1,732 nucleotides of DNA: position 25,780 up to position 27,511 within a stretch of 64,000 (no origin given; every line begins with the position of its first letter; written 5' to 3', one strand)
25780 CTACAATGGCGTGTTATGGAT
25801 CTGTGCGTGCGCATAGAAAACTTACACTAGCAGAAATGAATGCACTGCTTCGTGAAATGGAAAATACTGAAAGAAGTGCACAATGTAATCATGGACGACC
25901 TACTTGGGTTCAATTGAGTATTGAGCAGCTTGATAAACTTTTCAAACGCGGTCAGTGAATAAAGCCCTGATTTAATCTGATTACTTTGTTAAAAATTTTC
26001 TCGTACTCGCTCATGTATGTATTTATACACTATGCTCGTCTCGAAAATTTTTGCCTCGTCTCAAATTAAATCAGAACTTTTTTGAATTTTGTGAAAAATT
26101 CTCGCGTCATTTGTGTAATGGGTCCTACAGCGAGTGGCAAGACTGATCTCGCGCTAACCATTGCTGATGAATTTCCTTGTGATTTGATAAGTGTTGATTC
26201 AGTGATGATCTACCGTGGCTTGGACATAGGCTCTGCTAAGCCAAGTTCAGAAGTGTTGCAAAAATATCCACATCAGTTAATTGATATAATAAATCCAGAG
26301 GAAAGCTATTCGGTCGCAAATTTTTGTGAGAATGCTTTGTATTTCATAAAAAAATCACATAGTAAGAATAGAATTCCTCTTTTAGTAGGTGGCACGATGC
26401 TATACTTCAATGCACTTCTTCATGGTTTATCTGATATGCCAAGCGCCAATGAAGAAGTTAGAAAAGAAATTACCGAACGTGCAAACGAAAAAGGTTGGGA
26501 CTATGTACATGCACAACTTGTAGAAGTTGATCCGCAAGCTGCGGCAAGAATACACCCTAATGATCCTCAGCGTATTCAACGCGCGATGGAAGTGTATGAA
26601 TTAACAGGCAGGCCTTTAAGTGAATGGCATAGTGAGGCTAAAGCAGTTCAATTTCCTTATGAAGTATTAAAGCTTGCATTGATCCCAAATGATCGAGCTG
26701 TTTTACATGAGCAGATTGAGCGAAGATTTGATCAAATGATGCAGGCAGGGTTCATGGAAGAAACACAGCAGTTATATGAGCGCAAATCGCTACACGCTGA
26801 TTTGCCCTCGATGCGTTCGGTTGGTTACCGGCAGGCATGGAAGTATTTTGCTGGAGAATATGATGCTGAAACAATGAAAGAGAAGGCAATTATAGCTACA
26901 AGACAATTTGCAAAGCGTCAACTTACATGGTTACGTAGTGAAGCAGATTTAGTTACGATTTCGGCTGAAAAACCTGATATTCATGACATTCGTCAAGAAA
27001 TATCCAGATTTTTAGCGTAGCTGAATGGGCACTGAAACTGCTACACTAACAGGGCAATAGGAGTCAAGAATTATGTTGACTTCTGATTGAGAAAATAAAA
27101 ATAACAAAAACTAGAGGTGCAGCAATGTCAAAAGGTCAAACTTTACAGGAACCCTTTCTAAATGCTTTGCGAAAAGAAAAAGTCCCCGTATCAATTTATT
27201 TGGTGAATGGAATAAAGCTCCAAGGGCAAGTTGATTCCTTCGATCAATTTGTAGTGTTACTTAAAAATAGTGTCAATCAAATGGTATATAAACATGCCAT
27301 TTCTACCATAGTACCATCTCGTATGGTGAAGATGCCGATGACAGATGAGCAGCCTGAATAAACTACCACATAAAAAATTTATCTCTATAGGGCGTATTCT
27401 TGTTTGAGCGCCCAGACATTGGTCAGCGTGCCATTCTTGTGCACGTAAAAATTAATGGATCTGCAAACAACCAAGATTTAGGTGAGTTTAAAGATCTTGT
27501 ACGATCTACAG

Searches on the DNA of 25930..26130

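Call 15: search_rna_families(source=window, start=25930, end=26130, threshold=evalue, max_evalue=10, show_alignments=3)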
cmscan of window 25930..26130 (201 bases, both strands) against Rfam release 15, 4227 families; matches with E-value up to 10: 7.
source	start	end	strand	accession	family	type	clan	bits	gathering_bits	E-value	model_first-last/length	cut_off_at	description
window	25930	26084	-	RF02365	Yfr17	Gene; sRNA;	-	16.2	50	0.67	1-212/264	3'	Cyanobacterial functional RNA 17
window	26040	26072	-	RF01367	CRISPR-DR54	Gene; CRISPR;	-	15.4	39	1.7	1-37/37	no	CRISPR RNA direct repeat element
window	25930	26084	-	RF02422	Bp1_738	Gene; sRNA;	-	13.8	45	0.8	1-193/208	3'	Burkholderia sRNA Bp1_Cand738_SIPHT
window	25958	26013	-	RF01169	SNORD112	Gene; snRNA; snoRNA; CD-box;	CL00069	13.7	58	5.5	1-77/77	no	Small nucleolar RNA SNORD112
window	25960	26080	-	RF03194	mir-1272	Gene; miRNA;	-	13.5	80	5.7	1-128/128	no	mir-1272 microRNA precursor family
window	26071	26096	-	RF01170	snoU61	Gene; snRNA; snoRNA; CD-box;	CL00067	13.2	55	3.7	55-80/84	no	Small nucleolar RNA U61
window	25987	26093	+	RF02189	ST7-OT4_3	Gene; lncRNA;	-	9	50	4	193-302/302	no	ST7 overlapping transcript 4 conserved region 3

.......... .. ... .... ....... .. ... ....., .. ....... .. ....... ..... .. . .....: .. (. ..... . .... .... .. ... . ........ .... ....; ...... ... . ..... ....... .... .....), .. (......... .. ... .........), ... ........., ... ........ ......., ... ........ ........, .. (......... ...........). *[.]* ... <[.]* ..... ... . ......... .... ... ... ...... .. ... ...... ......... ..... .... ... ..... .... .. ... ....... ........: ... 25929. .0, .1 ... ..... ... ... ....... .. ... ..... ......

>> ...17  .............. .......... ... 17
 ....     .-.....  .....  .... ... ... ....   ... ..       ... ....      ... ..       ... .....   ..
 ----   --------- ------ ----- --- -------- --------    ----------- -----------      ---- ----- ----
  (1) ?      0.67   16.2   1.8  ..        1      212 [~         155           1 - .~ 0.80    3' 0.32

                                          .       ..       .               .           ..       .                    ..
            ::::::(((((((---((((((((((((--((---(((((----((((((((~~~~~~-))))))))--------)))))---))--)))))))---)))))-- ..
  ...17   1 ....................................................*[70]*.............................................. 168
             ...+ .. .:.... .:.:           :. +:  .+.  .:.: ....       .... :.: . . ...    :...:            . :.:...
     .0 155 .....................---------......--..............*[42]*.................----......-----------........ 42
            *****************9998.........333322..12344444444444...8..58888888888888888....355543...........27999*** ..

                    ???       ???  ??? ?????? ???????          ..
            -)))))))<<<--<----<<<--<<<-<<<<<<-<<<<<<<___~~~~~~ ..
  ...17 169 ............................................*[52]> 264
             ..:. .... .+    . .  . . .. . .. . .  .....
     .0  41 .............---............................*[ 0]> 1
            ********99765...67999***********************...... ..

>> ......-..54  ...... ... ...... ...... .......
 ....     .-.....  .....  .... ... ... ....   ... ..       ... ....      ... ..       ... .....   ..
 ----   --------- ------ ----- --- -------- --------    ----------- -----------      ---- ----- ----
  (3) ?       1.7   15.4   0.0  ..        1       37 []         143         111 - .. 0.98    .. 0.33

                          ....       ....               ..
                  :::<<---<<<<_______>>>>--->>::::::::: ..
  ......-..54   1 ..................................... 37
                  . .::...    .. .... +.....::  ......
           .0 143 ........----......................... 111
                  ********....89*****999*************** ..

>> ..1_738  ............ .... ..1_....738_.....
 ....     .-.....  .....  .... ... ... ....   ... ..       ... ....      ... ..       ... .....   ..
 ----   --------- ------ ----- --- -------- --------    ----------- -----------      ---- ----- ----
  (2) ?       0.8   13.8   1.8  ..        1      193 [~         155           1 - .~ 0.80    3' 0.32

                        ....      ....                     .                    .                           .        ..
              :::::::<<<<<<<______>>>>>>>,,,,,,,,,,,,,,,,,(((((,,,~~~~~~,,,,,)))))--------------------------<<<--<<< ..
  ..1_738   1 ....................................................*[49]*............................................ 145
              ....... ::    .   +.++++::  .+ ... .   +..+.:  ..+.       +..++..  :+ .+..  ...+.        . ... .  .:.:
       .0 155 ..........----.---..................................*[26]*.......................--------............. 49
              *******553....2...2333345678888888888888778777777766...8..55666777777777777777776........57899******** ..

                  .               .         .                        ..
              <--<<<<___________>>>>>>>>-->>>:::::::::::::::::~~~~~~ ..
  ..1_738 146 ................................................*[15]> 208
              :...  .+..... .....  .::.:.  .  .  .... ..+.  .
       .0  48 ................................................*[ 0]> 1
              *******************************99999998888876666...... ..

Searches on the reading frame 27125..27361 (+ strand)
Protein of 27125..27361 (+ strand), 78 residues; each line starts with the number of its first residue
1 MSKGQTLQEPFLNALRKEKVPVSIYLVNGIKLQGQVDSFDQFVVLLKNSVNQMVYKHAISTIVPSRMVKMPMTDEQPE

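Call 8: find_encoding_contigs(protein=window:27125-27361:+, flank=10000, max_places=10)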
Protein window:27125-27361:+ (78 aa): 17 contigs read that carry it; 10 places shown.
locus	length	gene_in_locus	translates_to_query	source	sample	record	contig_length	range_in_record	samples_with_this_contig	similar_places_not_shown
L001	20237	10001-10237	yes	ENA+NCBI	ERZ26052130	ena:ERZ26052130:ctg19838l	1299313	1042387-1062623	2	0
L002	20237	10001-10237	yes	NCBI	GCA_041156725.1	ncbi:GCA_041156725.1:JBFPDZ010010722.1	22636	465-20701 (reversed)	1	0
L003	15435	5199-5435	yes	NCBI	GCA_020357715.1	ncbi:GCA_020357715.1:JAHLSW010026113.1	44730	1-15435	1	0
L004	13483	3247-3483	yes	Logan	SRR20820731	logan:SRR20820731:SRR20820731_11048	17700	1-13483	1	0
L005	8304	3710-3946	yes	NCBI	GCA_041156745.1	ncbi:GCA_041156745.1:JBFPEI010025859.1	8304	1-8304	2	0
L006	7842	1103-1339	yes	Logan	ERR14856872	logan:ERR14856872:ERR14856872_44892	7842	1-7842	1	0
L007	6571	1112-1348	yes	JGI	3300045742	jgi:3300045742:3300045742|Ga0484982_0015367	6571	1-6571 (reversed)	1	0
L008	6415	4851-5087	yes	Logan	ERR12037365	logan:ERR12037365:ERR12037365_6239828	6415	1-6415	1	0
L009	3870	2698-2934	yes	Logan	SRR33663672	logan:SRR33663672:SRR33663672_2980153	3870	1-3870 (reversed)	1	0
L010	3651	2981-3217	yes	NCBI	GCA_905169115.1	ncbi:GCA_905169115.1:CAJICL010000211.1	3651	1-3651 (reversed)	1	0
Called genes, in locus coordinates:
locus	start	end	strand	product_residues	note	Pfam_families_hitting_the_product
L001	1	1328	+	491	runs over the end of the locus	PF03853:YjeF_N, PF01256:Carb_kinase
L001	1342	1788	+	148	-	PF02367:TsaE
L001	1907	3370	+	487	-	PF11741:AMIN, PF01520:Amidase_3, PF01476:LysM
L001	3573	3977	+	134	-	PF00903:Glyoxalase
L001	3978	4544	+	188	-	PF04542:Sigma70_r2, PF08281:Sigma70_r4_2, PF04545:Sigma70_r4 (weak)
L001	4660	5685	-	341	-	PF08496:Peptidase_S49_N, PF01343:Peptidase_S49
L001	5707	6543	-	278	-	PF01872:RibD_C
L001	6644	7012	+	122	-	-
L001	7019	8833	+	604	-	PF02518:HATPase_c, PF13589:HATPase_c_3, PF01119:DNA_mis_repair, PF08676:MutL_C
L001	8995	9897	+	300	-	PF01745:IPT (weak), PF01715:IPPT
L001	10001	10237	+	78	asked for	PF17209:Hfq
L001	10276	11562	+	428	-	PF13167:GTP-bdg_N, PF16360:GTP-bdg_M, PF00025:Arf (faint), PF00009:GTP_EFTU (faint), PF01926:MMR_HSR1, PF02421:FeoB_N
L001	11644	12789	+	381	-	PF12221:HflK_N, PF01145:Band_7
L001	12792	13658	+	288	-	PF01145:Band_7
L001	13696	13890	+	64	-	PF09838:DUF2065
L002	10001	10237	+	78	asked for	PF17209:Hfq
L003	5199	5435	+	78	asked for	PF17209:Hfq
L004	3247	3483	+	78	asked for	PF17209:Hfq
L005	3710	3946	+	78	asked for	PF17209:Hfq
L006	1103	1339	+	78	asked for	PF17209:Hfq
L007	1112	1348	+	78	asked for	PF17209:Hfq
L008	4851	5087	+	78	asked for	PF17209:Hfq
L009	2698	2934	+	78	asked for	PF17209:Hfq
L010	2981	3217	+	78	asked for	PF17209:Hfq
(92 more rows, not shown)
